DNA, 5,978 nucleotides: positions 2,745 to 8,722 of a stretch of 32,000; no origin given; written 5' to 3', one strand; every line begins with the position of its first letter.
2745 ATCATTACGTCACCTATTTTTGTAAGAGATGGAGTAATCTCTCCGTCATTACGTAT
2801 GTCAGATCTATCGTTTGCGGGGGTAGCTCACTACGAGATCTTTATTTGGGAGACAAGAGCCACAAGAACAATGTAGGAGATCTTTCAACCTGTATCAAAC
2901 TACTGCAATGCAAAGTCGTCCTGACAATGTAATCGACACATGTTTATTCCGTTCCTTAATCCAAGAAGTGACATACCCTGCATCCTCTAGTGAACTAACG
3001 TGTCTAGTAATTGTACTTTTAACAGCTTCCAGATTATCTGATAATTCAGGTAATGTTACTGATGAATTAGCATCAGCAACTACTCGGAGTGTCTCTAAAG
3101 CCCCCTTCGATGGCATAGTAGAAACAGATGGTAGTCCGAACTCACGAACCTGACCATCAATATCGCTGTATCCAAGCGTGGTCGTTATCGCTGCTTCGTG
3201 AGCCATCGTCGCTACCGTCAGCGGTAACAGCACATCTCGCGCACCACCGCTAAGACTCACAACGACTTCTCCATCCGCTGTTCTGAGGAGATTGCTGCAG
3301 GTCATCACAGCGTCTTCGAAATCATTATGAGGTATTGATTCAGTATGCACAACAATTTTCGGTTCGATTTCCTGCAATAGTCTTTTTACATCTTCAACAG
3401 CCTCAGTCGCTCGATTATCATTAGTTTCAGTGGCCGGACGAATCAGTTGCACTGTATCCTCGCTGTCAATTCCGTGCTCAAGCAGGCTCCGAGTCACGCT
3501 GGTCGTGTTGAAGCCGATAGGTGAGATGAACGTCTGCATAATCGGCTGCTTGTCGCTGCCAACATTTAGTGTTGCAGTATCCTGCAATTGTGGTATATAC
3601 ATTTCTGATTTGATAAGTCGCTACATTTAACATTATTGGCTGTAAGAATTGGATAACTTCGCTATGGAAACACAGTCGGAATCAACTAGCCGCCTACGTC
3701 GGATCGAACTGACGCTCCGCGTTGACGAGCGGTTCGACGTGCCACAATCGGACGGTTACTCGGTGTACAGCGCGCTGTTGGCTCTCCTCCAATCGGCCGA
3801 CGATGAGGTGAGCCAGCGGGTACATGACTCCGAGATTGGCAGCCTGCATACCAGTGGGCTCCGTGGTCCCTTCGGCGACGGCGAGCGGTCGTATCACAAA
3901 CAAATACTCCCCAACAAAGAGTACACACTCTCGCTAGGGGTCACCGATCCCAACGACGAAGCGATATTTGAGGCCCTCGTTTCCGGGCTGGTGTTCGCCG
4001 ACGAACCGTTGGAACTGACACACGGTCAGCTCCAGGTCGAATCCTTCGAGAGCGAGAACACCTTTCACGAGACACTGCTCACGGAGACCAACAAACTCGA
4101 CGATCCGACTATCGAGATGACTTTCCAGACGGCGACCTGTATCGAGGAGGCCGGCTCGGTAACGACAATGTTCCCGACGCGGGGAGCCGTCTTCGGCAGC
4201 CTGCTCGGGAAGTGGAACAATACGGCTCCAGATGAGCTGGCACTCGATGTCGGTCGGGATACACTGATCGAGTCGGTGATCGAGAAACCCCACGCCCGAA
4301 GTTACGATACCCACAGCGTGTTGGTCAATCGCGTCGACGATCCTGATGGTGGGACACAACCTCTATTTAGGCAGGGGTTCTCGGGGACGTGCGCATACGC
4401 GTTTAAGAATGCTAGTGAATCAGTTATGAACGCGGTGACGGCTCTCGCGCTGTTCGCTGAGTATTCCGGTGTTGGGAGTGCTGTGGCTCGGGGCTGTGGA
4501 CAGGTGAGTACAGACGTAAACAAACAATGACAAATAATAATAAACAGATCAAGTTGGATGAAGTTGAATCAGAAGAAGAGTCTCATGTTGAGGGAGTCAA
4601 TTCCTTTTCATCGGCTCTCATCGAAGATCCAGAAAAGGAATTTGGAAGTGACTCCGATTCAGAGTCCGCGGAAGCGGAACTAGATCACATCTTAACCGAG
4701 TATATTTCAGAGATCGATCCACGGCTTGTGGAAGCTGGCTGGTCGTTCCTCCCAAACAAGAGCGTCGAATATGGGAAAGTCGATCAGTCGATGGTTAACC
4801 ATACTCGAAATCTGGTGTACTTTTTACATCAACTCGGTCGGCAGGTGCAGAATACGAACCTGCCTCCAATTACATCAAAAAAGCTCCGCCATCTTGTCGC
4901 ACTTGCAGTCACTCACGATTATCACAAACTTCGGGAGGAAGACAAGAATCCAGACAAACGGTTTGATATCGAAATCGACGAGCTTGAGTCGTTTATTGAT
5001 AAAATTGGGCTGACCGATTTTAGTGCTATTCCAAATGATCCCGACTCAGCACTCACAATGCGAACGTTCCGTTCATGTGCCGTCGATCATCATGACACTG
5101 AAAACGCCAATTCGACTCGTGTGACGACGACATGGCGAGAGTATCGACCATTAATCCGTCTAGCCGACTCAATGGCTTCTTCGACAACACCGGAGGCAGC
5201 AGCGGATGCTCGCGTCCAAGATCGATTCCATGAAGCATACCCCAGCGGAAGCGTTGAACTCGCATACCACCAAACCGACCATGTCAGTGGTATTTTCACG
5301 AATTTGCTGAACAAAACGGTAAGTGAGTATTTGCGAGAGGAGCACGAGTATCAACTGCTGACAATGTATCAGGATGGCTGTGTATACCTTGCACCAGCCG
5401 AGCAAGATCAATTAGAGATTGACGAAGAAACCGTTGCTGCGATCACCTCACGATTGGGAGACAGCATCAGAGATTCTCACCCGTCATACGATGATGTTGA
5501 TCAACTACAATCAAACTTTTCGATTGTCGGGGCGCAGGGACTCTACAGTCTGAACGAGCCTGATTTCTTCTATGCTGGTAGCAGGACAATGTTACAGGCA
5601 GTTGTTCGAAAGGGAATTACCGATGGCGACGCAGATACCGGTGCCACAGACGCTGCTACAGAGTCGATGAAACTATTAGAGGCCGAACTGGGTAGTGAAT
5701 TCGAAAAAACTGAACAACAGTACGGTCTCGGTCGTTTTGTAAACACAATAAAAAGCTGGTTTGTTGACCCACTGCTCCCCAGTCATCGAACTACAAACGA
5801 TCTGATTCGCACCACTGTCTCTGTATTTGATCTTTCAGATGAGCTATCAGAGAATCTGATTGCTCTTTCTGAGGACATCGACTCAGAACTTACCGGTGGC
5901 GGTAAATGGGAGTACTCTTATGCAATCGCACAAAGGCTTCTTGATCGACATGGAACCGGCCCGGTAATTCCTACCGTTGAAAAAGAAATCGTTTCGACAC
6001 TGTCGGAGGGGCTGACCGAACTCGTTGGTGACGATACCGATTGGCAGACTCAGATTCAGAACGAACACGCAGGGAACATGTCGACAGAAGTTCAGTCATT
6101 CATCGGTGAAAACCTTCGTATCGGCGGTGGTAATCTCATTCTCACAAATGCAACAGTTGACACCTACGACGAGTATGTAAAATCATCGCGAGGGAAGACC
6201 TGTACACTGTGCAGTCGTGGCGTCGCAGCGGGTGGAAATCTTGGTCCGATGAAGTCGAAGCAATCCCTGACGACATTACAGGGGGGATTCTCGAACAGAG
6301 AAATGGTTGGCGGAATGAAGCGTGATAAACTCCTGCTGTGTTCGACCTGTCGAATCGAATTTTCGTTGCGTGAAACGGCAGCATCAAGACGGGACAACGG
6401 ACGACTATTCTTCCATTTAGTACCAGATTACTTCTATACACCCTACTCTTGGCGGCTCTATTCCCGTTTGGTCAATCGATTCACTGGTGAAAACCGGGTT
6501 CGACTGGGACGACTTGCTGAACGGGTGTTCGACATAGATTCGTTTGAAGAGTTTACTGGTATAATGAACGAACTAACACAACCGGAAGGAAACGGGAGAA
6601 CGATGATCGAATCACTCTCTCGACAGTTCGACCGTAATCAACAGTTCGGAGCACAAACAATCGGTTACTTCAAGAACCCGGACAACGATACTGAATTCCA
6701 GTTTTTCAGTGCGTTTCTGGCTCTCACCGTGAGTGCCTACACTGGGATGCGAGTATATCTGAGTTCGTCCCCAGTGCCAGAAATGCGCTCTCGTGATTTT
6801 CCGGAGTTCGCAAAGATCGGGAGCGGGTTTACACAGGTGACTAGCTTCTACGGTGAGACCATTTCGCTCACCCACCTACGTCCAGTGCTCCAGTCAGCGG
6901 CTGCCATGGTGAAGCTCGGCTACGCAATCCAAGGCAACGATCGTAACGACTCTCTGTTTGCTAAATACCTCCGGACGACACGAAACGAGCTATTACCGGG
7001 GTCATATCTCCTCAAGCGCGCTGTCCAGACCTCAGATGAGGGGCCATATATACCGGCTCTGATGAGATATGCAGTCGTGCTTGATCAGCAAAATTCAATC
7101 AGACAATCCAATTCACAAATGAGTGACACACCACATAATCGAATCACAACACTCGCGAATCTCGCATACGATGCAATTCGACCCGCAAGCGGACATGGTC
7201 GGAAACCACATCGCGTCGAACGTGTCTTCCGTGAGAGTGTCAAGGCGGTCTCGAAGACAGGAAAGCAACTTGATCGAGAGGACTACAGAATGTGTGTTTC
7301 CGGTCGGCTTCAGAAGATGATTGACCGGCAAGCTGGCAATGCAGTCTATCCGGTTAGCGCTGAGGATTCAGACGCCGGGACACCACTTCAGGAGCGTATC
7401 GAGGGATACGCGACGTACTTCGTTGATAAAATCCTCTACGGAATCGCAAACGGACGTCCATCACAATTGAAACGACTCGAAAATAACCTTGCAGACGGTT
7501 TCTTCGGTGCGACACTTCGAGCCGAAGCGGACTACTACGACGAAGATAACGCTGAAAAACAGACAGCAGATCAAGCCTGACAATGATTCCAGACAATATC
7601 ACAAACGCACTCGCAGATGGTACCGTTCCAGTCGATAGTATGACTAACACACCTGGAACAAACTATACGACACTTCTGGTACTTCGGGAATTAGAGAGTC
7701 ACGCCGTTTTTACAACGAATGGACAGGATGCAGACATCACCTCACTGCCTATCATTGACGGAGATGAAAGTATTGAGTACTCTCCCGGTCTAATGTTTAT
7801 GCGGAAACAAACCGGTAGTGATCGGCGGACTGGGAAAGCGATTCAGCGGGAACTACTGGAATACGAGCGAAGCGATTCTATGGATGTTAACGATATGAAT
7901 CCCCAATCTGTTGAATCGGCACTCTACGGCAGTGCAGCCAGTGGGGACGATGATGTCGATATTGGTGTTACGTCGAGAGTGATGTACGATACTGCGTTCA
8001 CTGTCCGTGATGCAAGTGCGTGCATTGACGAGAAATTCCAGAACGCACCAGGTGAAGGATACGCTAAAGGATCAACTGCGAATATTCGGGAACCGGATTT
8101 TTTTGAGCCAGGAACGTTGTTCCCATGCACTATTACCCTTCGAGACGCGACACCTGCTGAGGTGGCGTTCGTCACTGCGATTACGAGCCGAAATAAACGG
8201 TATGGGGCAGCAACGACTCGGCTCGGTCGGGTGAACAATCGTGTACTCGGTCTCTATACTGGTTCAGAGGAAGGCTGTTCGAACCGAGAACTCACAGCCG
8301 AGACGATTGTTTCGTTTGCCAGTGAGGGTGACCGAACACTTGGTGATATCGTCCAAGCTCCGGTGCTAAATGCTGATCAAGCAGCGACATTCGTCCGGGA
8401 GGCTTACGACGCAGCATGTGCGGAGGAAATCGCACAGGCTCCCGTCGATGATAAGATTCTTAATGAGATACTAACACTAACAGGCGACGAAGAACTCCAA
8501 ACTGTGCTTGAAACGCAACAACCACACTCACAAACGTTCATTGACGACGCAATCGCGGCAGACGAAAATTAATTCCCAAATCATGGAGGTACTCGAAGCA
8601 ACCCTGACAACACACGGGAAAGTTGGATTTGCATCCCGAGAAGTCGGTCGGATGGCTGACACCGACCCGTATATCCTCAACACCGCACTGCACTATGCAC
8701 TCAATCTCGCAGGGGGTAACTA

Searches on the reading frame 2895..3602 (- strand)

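Call 84: search_protein_families(library=pfam, proteins=[window:2895-3602:-], max_evalue=0.001)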
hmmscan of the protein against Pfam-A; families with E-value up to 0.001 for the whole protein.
window:2895-3602:- (235 aa): 8 families
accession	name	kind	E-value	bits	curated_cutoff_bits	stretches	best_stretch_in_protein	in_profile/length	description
PF22662.2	Csa3_N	-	4.7e-15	56.1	27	1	24-137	2-113/120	Csa3 CRISPR-associated Rossmann-like domain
PF09339.16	HTH_IclR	-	5.7e-06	26.4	22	1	168-212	5-49/52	IclR helix-turn-helix domain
PF19810.5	HFX_2341_N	-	1.4e-05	26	30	1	25-137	3-110/120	HFX_2341-like, N-terminal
PF25213.1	HVO_A0261_N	-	1.9e-05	24.9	35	1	179-231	22-70/86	HVO_A0261 N-terminal domain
PF13601.12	HTH_34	-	2.7e-05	24.7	27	1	176-229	10-66/80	Winged helix DNA-binding domain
PF13412.12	HTH_24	-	0.00045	20.2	21.9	1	178-212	14-48/48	Winged helix-turn-helix DNA-binding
PF01022.26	HTH_5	-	0.00064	20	22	1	180-213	14-47/47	Bacterial regulatory protein, arsR family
PF01047.28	MarR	-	0.00091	19.5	24.6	0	180-220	17-56/59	MarR family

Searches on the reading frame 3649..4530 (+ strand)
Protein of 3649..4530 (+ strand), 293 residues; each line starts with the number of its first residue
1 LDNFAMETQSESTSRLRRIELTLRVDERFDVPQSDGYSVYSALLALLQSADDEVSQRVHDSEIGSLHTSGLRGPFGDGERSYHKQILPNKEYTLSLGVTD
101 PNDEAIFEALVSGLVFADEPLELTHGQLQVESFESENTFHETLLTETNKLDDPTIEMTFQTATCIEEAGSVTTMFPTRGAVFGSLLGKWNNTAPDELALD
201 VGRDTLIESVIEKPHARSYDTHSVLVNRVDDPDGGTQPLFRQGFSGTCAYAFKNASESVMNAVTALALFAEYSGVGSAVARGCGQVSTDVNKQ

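Call 84: search_protein_families(library=pfam, proteins=[window:3649-4530:+], max_evalue=0.001)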
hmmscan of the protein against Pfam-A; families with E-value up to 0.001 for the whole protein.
window:3649-4530:+ (293 aa): 1 family
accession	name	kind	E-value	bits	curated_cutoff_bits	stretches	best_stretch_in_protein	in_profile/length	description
PF10040.14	CRISPR_Cas6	-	4e-14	53.5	25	1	157-286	1-89/89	CRISPR-associated endoribonuclease Cas6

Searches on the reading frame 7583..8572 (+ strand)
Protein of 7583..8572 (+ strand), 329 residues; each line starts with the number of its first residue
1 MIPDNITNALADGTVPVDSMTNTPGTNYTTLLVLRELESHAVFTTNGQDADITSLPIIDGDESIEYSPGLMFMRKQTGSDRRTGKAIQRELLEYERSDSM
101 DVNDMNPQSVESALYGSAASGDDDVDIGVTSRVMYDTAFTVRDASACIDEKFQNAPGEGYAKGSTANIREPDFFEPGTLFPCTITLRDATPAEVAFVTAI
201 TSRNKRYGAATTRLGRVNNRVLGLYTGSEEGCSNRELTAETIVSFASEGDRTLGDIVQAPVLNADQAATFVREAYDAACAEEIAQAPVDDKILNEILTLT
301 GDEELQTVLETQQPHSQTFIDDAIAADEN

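Call 84: search_protein_families(library=pfam, proteins=[window:7583-8572:+], max_evalue=0.001)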
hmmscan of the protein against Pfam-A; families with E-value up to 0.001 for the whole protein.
window:7583-8572:+ (329 aa): 1 family
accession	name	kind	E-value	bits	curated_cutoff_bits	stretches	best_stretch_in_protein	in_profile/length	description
PF18320.6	Csc2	-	1.8e-37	129.6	25.5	1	19-305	5-294/298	Csc2 Crispr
